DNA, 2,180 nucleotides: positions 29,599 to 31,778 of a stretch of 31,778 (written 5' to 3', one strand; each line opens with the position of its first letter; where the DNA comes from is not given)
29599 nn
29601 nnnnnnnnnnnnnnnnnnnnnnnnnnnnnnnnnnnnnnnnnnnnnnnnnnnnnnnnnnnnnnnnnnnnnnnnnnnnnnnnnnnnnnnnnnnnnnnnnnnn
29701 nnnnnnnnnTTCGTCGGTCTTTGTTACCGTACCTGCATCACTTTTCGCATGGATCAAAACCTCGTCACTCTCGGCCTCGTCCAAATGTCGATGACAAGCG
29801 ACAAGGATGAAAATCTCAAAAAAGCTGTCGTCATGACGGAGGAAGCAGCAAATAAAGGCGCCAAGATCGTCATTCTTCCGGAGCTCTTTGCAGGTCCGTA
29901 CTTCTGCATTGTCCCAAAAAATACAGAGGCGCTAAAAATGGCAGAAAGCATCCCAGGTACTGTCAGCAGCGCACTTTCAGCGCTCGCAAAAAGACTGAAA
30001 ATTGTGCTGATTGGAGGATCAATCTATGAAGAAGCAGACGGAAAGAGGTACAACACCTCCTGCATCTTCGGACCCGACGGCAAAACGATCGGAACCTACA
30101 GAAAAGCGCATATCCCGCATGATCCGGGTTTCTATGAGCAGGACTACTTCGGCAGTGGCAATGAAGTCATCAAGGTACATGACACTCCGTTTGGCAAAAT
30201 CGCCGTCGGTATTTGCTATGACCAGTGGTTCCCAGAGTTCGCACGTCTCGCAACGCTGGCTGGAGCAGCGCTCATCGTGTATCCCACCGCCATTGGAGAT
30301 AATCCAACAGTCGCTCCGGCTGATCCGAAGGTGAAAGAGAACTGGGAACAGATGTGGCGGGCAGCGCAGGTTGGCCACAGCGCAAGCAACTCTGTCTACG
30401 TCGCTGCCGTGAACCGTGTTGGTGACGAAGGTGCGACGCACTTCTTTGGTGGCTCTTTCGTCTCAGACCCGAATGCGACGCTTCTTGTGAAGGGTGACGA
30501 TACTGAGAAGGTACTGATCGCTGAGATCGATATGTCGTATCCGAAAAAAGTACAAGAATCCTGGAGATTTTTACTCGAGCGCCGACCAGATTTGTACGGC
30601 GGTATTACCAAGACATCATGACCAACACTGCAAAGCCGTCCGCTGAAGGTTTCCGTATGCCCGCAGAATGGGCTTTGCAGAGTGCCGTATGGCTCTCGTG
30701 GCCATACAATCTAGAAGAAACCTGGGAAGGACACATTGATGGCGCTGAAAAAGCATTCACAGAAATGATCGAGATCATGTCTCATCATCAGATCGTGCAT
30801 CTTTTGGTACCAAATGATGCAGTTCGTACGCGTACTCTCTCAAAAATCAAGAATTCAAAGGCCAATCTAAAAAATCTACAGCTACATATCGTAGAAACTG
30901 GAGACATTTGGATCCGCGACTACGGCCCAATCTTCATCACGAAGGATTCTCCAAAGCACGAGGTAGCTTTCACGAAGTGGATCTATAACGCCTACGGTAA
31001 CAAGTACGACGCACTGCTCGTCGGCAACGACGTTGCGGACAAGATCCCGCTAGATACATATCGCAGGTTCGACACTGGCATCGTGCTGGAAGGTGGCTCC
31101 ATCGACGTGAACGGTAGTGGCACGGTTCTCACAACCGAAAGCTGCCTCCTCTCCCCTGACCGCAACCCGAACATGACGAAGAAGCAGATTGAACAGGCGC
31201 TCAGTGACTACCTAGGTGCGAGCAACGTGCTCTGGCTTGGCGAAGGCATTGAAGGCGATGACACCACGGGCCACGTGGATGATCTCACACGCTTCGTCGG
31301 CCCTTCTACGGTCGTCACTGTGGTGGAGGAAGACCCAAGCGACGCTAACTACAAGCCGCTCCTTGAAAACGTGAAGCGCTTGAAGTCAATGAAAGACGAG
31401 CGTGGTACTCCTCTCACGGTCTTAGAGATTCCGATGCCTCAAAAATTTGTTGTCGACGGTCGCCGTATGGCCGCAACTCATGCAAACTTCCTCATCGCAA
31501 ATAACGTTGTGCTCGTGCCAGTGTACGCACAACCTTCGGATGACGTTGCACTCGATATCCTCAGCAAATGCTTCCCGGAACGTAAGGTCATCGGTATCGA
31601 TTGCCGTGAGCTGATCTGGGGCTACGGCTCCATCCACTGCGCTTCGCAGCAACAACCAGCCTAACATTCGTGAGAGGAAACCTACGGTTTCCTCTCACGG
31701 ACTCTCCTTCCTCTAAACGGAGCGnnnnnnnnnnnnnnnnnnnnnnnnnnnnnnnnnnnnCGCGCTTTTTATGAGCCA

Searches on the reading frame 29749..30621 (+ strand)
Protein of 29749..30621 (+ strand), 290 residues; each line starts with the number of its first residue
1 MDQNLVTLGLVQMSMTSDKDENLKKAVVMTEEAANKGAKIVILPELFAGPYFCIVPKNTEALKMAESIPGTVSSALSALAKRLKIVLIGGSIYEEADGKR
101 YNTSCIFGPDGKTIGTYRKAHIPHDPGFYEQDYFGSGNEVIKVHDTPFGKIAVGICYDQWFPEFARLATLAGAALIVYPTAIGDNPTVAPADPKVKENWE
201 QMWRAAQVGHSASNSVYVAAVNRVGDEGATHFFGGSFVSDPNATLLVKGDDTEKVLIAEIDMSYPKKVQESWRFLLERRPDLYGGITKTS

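Call 5: search_protein_families(library=pfam, proteins=[window:29749-30621:+])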
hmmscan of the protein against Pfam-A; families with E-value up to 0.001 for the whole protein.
window:29749-30621:+ (290 aa): 1 family
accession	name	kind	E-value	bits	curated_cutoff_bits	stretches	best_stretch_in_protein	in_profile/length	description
PF00795.27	CN_hydrolase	-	5.8e-60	203.2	23.2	1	8-264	2-250/256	Carbon-nitrogen hydrolase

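Call 6: search_protein_families(library=ncbifam, proteins=[window:29749-30621:+])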
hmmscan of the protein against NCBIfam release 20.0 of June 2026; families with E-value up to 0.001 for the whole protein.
window:29749-30621:+ (290 aa): 11 families
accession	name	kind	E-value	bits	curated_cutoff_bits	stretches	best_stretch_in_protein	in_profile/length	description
TIGR03381.1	agmatine_aguB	equivalog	8.9e-79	264.7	410.25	1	6-284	1-277/279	N-carbamoylputrescine amidase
NF040852.1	nitrile_Arch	equivalog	5e-38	130.7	500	1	8-283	3-260/262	nitrilase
NF010588.0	PRK13981.1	equivalog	3.2e-21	75.3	479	1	6-257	5-241/546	NAD+ synthase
NF033621.1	de_GSH_amidase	exception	1.2e-20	74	355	1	10-279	4-254/260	deaminated glutathione amidase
NF009803.0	PRK13287.1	equivalog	9.9e-16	57.4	406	1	12-272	25-269/333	formamidase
TIGR00546.1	lnt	equivalog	4.1e-14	52.6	132.9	2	20-121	181-272/395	apolipoprotein N-acyltransferase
TIGR04048.1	nitrile_sll0784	equivalog_domain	9e-14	51.1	502.6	1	16-172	14-174/301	Nit6803 family nitrilase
NF043013.1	DeGluthAmidYersProt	equivalog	2.8e-12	46.3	500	1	65-273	57-263/278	deaminated glutathione amidase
NF007757.0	PRK10438.1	equivalog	2.7e-11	43.2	249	1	17-265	16-237/256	amidohydrolase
NF009802.0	PRK13286.1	equivalog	9.7e-11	41.2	427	1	28-264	42-262/345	aliphatic amidase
NF002730.0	PRK02628.1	equivalog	6.1e-08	31.3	473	1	14-262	22-278/677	NAD(+) synthase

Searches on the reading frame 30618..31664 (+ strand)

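Call 5: search_protein_families(library=pfam, proteins=[window:30618-31664:+])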
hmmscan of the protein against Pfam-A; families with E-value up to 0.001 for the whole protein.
window:30618-31664:+ (348 aa): 1 family
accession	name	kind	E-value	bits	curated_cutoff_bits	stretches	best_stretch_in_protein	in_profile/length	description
PF04371.20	PAD_porph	-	1.9e-113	379.4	25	1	13-347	1-321/321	Porphyromonas-type peptidyl-arginine deiminase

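Call 6: search_protein_families(library=ncbifam, proteins=[window:30618-31664:+])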
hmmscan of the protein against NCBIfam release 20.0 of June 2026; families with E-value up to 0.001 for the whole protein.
window:30618-31664:+ (348 aa): 2 families
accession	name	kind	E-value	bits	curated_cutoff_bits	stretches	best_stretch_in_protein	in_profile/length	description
NF010070.0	PRK13551.1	subfamily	3.4e-88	295.9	483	1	3-348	4-363/365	agmatine deiminase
TIGR03380.1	agmatine_aguA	equivalog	2.1e-82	277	381.8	1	6-348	2-357/357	agmatine deiminase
